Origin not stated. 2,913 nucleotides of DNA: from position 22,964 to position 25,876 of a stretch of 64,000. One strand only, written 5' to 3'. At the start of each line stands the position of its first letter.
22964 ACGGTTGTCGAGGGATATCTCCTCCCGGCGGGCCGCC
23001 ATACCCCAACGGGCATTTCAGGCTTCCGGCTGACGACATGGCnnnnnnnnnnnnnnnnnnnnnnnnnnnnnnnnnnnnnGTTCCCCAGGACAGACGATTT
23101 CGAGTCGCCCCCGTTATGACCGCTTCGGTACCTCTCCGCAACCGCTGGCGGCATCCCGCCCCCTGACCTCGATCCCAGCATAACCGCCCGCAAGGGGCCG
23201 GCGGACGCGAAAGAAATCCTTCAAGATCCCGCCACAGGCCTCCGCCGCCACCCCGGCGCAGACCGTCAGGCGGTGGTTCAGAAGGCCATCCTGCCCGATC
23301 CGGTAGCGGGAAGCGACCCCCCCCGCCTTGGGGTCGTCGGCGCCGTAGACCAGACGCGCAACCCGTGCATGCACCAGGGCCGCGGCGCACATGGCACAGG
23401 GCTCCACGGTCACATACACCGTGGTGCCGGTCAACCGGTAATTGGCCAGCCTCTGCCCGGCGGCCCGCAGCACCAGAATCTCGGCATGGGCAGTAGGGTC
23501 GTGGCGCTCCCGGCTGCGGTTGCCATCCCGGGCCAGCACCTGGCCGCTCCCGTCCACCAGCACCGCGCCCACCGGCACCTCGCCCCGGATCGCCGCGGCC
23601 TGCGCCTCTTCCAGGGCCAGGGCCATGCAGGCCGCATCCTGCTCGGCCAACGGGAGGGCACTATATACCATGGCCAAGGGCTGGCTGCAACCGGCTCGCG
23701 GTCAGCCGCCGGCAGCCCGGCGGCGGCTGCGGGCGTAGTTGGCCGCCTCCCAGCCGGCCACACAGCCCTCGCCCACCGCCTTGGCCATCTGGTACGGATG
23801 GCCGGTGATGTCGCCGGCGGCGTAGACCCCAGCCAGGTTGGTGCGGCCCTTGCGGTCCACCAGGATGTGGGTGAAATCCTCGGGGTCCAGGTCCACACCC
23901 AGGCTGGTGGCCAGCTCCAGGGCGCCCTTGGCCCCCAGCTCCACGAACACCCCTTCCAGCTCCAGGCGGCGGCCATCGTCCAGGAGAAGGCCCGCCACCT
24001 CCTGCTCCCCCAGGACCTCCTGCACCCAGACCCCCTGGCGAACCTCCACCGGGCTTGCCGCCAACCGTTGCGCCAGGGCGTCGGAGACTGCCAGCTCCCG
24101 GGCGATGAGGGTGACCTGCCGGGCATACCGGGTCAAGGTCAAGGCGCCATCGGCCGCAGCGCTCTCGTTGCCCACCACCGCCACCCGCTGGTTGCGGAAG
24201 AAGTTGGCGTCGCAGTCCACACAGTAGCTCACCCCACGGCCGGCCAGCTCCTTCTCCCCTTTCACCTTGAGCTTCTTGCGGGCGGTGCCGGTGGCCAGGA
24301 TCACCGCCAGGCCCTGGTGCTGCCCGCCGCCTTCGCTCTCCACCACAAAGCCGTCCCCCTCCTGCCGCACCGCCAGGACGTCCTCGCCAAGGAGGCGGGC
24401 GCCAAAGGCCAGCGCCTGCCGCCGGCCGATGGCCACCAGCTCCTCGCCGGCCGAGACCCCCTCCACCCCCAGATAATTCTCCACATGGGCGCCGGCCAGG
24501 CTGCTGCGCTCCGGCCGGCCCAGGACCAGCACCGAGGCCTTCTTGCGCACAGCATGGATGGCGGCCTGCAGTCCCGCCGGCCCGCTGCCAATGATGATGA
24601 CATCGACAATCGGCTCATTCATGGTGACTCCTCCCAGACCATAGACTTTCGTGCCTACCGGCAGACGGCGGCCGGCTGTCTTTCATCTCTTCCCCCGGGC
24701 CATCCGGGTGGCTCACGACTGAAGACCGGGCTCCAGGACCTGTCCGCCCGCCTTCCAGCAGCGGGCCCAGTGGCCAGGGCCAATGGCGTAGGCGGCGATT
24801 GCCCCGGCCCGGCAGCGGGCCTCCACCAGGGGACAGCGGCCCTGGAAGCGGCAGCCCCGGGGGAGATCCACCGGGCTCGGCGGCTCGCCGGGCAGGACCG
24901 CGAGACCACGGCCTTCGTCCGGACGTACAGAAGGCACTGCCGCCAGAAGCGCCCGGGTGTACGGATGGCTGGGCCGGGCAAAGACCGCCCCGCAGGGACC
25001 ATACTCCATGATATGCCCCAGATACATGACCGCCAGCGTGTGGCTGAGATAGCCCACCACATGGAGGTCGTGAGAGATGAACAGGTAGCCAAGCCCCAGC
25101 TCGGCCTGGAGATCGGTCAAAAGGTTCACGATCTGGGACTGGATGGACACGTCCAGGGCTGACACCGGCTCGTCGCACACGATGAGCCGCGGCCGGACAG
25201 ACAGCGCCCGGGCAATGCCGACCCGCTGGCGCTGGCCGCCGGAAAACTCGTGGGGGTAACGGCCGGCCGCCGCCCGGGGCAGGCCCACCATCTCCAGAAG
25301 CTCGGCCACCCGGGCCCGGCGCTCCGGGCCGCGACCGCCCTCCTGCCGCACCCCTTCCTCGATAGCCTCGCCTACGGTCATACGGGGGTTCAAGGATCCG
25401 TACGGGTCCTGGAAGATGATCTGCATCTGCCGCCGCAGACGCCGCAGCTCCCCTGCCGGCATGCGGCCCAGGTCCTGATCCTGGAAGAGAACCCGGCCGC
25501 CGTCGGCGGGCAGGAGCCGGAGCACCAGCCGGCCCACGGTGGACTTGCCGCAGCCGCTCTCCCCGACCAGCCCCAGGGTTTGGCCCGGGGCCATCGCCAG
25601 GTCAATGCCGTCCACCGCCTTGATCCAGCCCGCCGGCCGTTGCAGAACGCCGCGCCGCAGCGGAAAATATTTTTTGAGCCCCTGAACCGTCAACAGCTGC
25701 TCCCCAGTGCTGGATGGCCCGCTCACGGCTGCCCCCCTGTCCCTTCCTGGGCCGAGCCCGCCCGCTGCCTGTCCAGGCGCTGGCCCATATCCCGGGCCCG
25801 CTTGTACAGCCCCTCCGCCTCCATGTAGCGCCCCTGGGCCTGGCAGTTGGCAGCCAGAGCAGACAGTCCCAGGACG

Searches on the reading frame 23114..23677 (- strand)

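Call 51: search_protein_families(library=pfam, proteins=[window:23114-23677:-], max_evalue=0.00001)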
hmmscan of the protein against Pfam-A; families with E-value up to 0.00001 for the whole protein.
window:23114-23677:- (187 aa): 3 families
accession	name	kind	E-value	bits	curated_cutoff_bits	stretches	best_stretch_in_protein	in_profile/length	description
PF14437.12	MafB19-deam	-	1.3e-32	113.1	27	1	14-160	3-142/142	MafB19-like deaminase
PF00383.29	dCMP_cyt_deam_1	-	4.8e-26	91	25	1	12-112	2-101/102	Cytidine and deoxycytidylate deaminase zinc-binding region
PF14439.12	Bd3614-deam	-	1.2e-10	41.8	38.5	1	36-133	10-108/113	Bd3614-like deaminase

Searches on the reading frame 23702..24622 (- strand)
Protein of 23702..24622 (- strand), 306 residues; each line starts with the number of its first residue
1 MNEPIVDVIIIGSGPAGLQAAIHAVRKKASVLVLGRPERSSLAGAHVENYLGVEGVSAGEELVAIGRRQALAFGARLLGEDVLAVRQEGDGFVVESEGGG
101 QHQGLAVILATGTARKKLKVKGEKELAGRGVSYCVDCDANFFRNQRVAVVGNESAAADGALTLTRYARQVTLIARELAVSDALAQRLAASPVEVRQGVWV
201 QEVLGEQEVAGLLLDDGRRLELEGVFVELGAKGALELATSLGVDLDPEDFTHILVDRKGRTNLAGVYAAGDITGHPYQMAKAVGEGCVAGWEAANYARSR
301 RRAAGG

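Call 51: search_protein_families(library=pfam, proteins=[window:23702-24622:-], max_evalue=0.00001)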
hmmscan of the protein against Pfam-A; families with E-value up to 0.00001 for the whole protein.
window:23702-24622:- (306 aa): 4 families
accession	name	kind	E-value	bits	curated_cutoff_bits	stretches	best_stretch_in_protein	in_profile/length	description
PF07992.20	Pyr_redox_2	-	4.3e-35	122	26.1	1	7-286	2-291/291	Pyridine nucleotide-disulphide oxidoreductase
PF13738.12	Pyr_redox_3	-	5.5e-18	65.7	30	1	79-270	101-305/305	Pyridine nucleotide-disulphide oxidoreductase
PF01134.28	GIDA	-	8.1e-07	28.9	22.1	0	7-36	1-29/391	Glucose inhibited division protein A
PF03486.20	HI0933_like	-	2e-06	27.9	50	0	7-36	2-31/244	HI0933-like protein Rossmann domain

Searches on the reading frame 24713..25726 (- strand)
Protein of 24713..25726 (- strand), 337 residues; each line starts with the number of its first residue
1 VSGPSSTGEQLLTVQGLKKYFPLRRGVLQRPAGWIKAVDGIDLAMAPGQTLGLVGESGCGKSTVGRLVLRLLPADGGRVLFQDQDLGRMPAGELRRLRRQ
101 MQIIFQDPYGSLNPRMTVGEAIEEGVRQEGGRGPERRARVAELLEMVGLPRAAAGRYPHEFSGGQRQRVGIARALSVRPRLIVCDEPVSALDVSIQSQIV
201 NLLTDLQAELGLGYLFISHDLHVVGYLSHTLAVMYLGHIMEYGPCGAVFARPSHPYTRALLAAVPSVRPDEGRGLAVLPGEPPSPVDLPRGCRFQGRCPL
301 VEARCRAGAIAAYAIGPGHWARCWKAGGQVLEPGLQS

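Call 50: search_protein_families(library=pfam, proteins=[window:24713-25726:-], max_evalue=0.00001)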
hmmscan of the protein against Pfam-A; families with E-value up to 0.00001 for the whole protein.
window:24713-25726:- (337 aa): 2 families
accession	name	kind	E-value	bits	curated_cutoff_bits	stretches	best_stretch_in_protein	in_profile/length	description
PF00005.33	ABC_tran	-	7.7e-31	108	25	1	39-188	2-136/137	ABC transporter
PF08352.17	oligo_HPY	-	3.3e-19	69.5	27.1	1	240-305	1-65/65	Oligopeptide/dipeptide transporter, C-terminal region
